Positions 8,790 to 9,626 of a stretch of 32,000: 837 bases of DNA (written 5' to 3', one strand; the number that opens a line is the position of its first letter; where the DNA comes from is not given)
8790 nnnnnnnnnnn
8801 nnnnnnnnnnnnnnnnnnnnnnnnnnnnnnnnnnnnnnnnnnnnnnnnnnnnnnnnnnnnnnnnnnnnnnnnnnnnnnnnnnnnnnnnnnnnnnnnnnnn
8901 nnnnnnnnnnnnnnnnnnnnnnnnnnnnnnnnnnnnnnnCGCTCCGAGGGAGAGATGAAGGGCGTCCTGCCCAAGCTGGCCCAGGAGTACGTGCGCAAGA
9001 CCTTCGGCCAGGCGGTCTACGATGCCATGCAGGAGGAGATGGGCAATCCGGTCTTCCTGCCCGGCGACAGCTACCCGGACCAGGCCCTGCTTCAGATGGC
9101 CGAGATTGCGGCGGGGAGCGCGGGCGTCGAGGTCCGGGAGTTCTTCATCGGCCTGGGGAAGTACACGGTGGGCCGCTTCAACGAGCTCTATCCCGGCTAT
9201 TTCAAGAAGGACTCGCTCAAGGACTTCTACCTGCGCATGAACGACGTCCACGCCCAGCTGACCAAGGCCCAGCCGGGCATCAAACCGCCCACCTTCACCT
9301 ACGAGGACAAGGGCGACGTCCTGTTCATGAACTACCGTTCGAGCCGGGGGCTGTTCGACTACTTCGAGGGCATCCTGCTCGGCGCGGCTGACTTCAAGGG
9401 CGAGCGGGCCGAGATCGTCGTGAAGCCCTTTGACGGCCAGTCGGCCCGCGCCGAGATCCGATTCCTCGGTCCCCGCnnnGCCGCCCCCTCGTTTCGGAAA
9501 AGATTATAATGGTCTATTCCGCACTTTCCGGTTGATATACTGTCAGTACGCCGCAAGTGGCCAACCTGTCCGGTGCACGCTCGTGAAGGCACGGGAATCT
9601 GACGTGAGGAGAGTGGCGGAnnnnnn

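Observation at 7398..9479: Chemoreceptor with a complete H-NOX heme domain fused after the signalling hairpin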

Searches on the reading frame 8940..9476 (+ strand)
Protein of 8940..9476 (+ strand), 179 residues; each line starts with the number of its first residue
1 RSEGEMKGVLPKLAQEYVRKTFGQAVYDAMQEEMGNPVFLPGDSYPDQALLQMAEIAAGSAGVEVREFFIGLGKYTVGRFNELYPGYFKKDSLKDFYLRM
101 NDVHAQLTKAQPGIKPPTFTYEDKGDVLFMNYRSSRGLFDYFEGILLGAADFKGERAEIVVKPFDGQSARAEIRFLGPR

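Call 5: search_solved_structures(query=window:8940-9476:+, max_evalue=0.01, show_alignments=4)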
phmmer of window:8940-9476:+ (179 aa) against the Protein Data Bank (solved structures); distinct sequences matched with E-value up to 0.01: 21.
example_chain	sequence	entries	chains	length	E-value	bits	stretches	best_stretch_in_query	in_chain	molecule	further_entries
3nvr_A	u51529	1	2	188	6.9e-15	58.8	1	7-159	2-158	Methyl-accepting chemotaxis protein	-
1u4h_A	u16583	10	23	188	9.8e-15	58.3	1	16-159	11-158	Heme-based Methyl-accepting Chemotaxis Protein | Methyl-accepting chemotaxis protein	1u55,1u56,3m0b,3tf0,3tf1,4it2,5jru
1xbn_A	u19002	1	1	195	1.1e-14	58.2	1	16-159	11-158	Methyl-accepting chemotaxis protein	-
3sj5_A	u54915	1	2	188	1.3e-14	58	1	17-159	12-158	Methyl-accepting chemotaxis protein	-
6cww_A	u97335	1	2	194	1.3e-14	57.9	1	18-159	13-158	Methyl-accepting chemotaxis protein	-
4fdk_A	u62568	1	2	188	6.8e-14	55.6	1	16-159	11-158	Methyl-accepting chemotaxis protein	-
3iqb_A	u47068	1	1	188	6.8e-14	55.6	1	16-159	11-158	Methyl-accepting chemotaxis protein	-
3nvu_A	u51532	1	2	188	8.6e-14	55.3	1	7-159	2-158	Methyl-accepting chemotaxis protein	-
3eee_A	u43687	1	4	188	1.2e-13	54.8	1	16-159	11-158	Methyl-accepting chemotaxis protein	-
3lah_A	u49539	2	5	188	2.5e-13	53.8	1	16-159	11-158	Methyl-accepting chemotaxis protein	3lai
6bde_A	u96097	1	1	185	5.7e-08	36.3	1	7-165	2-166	2,4-dihydroxyhept-2-ene-1,7-dioic acid aldolase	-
3tfg_A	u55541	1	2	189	1e-07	35.5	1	6-151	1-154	Alr2278 protein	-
4iah_A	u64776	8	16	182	1.4e-07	35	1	6-151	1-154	Alr2278 protein | H-NOX domain protein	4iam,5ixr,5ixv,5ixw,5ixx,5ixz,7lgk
3tfd_A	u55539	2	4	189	1.4e-07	35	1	6-151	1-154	Alr2278 protein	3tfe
3tff_A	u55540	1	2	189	1.4e-07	35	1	6-151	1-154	Alr2278 protein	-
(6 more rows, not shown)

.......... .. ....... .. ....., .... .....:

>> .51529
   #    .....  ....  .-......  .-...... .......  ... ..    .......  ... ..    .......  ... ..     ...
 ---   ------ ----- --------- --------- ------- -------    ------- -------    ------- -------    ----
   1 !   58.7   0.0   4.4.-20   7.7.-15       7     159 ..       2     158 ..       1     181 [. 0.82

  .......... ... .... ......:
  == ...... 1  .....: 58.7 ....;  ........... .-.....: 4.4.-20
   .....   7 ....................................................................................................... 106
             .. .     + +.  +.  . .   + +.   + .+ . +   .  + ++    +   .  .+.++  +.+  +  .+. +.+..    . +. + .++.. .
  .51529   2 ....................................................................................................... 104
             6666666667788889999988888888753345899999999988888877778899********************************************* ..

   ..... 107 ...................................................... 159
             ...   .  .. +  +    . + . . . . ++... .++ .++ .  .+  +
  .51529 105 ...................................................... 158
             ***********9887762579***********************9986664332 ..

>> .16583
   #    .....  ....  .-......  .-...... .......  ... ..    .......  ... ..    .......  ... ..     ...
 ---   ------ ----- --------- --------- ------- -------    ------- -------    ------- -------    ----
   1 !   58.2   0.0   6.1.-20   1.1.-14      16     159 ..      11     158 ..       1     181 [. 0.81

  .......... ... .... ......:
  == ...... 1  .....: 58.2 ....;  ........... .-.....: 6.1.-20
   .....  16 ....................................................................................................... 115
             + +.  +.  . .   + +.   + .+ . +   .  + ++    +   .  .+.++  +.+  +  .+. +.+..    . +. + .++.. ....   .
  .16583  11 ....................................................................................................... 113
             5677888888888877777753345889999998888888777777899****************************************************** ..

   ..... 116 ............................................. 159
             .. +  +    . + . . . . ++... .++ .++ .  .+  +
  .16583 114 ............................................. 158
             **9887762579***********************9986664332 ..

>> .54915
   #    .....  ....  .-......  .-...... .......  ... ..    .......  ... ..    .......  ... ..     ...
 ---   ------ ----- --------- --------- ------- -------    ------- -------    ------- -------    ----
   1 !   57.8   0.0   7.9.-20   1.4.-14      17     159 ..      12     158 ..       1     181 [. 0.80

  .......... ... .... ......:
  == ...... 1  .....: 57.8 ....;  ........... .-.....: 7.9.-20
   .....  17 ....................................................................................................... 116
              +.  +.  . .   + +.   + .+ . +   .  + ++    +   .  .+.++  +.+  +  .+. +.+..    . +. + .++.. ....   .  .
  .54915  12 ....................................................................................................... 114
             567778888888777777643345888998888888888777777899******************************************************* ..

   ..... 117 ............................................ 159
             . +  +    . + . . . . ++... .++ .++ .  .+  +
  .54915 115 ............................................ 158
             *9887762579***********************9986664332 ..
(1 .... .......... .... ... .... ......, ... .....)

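Call 33: search_protein_representatives(protein=window:8955-9476:+)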
Query: 174 residues. Proteins with E-value up to 0.001 (for the whole library): 651; up to 1e-10: 111; up to 1e-30: 24. The best 150 are listed.
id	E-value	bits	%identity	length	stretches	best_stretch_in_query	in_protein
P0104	1.4e-70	253.2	68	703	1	1-171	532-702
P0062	2.2e-67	242.8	63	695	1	1-172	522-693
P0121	7.6e-66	237.8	64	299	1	1-171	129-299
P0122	1.1e-58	214.5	60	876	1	1-170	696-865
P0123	1.5e-55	204.3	54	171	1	1-170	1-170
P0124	4.9e-55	202.6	58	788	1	1-170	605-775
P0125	9.3e-55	201.7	55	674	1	1-172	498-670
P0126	2.8e-52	193.6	55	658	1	1-171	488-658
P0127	1.4e-49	184.8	54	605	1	1-171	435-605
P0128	1.5e-49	184.8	71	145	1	1-115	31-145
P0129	5.7e-49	182.9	51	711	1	1-171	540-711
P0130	6.3e-49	182.7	49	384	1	1-170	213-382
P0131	1.2e-47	178.5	48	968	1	1-170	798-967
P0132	3.5e-47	177.0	51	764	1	1-171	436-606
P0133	1.4e-45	171.8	47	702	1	1-172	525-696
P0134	9.1e-45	169.2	48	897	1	1-170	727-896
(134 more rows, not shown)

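Call 41: search_protein_families(library=pfam, proteins=[P0122, P0124, P0125, P0126, P0127, P0129, P0131, P0132, P0133, P0134], max_evalue=0.0001)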
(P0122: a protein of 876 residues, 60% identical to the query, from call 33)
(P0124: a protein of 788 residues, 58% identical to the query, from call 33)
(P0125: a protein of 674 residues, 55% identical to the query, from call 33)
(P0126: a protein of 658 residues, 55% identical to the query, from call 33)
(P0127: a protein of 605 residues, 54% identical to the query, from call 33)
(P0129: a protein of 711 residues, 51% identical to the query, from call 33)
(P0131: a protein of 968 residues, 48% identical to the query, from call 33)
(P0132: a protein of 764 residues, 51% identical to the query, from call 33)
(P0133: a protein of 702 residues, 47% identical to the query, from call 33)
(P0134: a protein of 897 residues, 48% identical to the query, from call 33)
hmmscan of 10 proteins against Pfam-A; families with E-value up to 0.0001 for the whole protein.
P0122 (876 aa): 5 families
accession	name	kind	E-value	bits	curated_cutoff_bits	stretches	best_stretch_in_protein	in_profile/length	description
PF00015.26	MCPsignal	-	4.9e-48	163.7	34.6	1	464-647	2-171/172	Methyl-accepting chemotaxis protein (MCP) signalling domain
PF07700.20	HNOB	-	1.4e-34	119.8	25.5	1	697-850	1-162/163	Haem-NO-binding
PF08448.16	PAS_4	-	4.7e-11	43.3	23.1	1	280-386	7-109/110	PAS fold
PF12729.13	4HB_MCP_1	-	3.4e-10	40.2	27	1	6-191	3-180/181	Four helix bundle sensory module for signal transduction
PF00672.30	HAMP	-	1.6e-09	38.4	25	1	217-264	2-49/53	HAMP domain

P0124 (788 aa): 4 families
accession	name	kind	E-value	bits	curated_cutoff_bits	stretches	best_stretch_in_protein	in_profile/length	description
PF00015.26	MCPsignal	-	9.9e-49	165.9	34.6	1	372-556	1-171/172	Methyl-accepting chemotaxis protein (MCP) signalling domain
PF07700.20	HNOB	-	6.5e-36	124.1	25.5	1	606-759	1-162/163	Haem-NO-binding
PF12729.13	4HB_MCP_1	-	1.1e-12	48.3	27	1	3-180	1-170/181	Four helix bundle sensory module for signal transduction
PF00672.30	HAMP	-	3.9e-07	30.7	25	1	215-267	1-53/53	HAMP domain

P0125 (674 aa): 2 families
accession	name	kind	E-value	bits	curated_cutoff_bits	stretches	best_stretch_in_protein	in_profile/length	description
PF00015.26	MCPsignal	-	6.3e-47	160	34.6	1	266-450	1-171/172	Methyl-accepting chemotaxis protein (MCP) signalling domain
PF07700.20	HNOB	-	8.5e-34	117.3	25.5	1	499-653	1-162/163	Haem-NO-binding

P0126 (658 aa): 2 families
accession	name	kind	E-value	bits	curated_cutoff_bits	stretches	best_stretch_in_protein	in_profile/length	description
PF00015.26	MCPsignal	-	8.2e-45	153.2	34.6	1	274-436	13-171/172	Methyl-accepting chemotaxis protein (MCP) signalling domain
PF07700.20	HNOB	-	2e-35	122.5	25.5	1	489-642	1-162/163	Haem-NO-binding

P0127 (605 aa): 2 families
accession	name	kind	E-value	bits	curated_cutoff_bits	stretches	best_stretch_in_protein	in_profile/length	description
PF00015.26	MCPsignal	-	2.1e-44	151.8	34.6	1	205-388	2-171/172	Methyl-accepting chemotaxis protein (MCP) signalling domain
PF07700.20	HNOB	-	8.7e-32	110.7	25.5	1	436-589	1-162/163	Haem-NO-binding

P0129 (711 aa): 2 families
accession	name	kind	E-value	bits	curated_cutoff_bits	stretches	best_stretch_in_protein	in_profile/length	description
PF00015.26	MCPsignal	-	1.7e-45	155.4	34.6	1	307-491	1-171/172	Methyl-accepting chemotaxis protein (MCP) signalling domain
PF07700.20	HNOB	-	2.9e-38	131.8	25.5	1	542-695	2-162/163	Haem-NO-binding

P0131 (968 aa): 7 families
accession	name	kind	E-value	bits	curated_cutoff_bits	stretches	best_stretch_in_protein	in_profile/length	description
PF00015.26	MCPsignal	-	5.5e-47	160.2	34.6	1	566-748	2-170/172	Methyl-accepting chemotaxis protein (MCP) signalling domain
PF14827.12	dCache_3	-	7.5e-42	144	25.7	1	50-285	4-238/239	Double sensory domain of two-component sensor kinase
PF07700.20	HNOB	-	2.3e-34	119.1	25.5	1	799-952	1-162/163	Haem-NO-binding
PF08448.16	PAS_4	-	1.3e-17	64.5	23.1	1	380-485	1-106/110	PAS fold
PF13426.13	PAS_9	-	5.4e-10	39.9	27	1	384-486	1-103/103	PAS domain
PF00989.32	PAS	-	1.9e-09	38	22.6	1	378-483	5-112/113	PAS fold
PF17202.10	sCache_3_3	-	1.3e-06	29.1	28.8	1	193-287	6-102/107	Single cache domain 3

P0132 (764 aa): 3 families
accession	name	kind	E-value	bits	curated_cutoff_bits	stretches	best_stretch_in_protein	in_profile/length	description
PF00015.26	MCPsignal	-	1.8e-44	152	34.6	1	202-385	2-171/172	Methyl-accepting chemotaxis protein (MCP) signalling domain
PF07700.20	HNOB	-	4.8e-34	118.1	25.5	1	437-591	1-163/163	Haem-NO-binding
PF01814.28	Hemerythrin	-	1.2e-15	58.6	25.3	1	642-754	2-123/127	Hemerythrin HHE cation binding domain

P0133 (702 aa): 5 families
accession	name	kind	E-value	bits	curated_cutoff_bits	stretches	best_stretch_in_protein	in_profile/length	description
PF00015.26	MCPsignal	-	1.4e-49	168.7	34.6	1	293-476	2-171/172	Methyl-accepting chemotaxis protein (MCP) signalling domain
PF07700.20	HNOB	-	1.9e-32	112.8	25.5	1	527-679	2-162/163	Haem-NO-binding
PF08448.16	PAS_4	-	4.6e-09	36.9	23.1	1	111-212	2-106/110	PAS fold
PF00989.32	PAS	-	6.2e-08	33.1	22.6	1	105-210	2-112/113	PAS fold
PF13426.13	PAS_9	-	2.3e-05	25.1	27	1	114-212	1-102/103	PAS domain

P0134 (897 aa): 3 families
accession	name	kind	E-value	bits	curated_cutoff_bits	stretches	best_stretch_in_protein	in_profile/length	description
PF00015.26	MCPsignal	-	5.1e-47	160.4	34.6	1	494-678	1-171/172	Methyl-accepting chemotaxis protein (MCP) signalling domain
PF07700.20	HNOB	-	1.4e-39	136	25.5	1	729-881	2-162/163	Haem-NO-binding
PF00672.30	HAMP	-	2.3e-05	25.1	25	0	338-370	1-33/53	HAMP domain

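Call 42: find_homologous_proteins(query=window:8955-9476:+, max_evalue=0.00001)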
Query window:8955-9476:+ (174 aa): 16 proteins with E <= 0.00001 among 133 candidates.
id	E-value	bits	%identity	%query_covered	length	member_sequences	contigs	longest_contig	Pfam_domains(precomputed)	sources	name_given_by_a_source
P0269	6.8e-68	246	65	96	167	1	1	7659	PF07700.21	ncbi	ncbi:MAG: heme NO-binding domain-containing protein, partial [Desulfovibrionaceae bacterium]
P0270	8.9e-66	239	72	86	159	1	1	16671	PF07700.21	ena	-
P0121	2.4e-65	238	64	98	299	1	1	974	PF00015.27,PF07700.21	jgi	jgi:methyl-accepting chemotaxis protein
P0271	7.3e-60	220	60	98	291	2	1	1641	PF00015.27,PF07700.21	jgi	jgi:methyl-accepting chemotaxis protein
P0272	1.1e-58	216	69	80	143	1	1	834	PF07700.21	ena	-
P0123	4.8e-55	204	54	98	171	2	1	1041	PF07700.21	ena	-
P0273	2.0e-54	202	56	98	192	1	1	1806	PF07700.21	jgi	jgi:methyl-accepting chemotaxis protein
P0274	1.5e-53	199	55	98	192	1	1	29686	PF07700.21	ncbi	-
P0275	9.7e-50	187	86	56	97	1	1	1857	PF07700.21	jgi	jgi:methyl-accepting chemotaxis protein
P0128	4.6e-49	185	71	66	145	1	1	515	PF07700.21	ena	-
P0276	1.1e-48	184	54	98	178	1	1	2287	PF07700.21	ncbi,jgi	jgi:methyl-accepting chemotaxis protein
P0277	1.3e-45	174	75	58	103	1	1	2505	PF07700.21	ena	-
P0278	6.7e-44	168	70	61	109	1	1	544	PF07700.21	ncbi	-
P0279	1.4e-42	164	79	55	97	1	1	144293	PF07700.21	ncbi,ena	-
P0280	6.6e-37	145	60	65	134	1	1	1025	PF07700.21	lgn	-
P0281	3.7e-35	140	58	71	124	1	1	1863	PF07700.21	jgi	jgi:methyl-accepting chemotaxis protein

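Call 43: find_encoding_contigs(protein=P0274, flank=6000, max_places=2)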
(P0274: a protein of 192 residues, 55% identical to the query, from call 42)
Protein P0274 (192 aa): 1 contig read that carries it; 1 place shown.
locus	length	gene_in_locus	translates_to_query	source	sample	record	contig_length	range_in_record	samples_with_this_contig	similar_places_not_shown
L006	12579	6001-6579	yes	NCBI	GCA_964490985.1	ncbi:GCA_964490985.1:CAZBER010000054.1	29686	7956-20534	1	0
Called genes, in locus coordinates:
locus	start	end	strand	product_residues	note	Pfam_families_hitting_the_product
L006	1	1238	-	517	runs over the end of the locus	PF01075:Glyco_transf_9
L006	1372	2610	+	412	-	PF04340:DUF484 (faint), PF00990:GGDEF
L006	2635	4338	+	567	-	PF00933:Glyco_hydro_3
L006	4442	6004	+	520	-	-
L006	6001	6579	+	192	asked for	PF07700:HNOB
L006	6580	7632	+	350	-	PF13692:Glyco_trans_1_4 (faint), PF13524:Glyco_trans_1_2, PF00534:Glycos_transf_1 (weak)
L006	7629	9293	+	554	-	PF00535:Glycos_transf_2, PF13641:Glyco_tranf_2_3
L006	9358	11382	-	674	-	PF00989:PAS, PF08448:PAS_4, PF13426:PAS_9, PF00989:PAS, PF08448:PAS_4, PF13426:PAS_9, PF00989:PAS, PF08448:PAS_4, +8 more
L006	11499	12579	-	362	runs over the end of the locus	-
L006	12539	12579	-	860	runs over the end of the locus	-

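Call 44: find_encoding_contigs(protein=P0270, flank=6000, max_places=2)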
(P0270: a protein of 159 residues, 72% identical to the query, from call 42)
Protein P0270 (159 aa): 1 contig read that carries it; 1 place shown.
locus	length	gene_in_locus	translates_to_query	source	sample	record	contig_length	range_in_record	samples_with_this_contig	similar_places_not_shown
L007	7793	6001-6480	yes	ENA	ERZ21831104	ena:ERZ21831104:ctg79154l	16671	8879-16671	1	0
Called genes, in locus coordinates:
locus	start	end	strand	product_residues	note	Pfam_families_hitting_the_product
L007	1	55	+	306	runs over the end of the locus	PF00890:FAD_binding_2 (weak), PF01134:GIDA (faint), PF01494:FAD_binding_3 (weak), PF01946:Thi4 (weak), PF07992:Pyr_redox_2, PF12831:FAD_oxidored (weak), PF13738:Pyr_redox_3, PF00070:Pyr_redox, +3 more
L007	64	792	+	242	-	PF13512:TPR_18, PF13525:YfiO, PF13174:TPR_6 (faint)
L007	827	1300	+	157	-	-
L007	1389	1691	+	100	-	-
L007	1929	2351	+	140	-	PF00009:GTP_EFTU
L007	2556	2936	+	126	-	PF22042:EF-G_D2, PF03144:GTP_EFTU_D2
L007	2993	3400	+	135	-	PF14492:EFG_III, PF03764:EFG_IV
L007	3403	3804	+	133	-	PF00679:EFG_C (weak)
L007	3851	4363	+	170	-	PF09835:DUF2062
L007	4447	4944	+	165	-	-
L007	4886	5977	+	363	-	PF00015:MCPsignal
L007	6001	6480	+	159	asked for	PF07700:HNOB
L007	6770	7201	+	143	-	PF01627:Hpt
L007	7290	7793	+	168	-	?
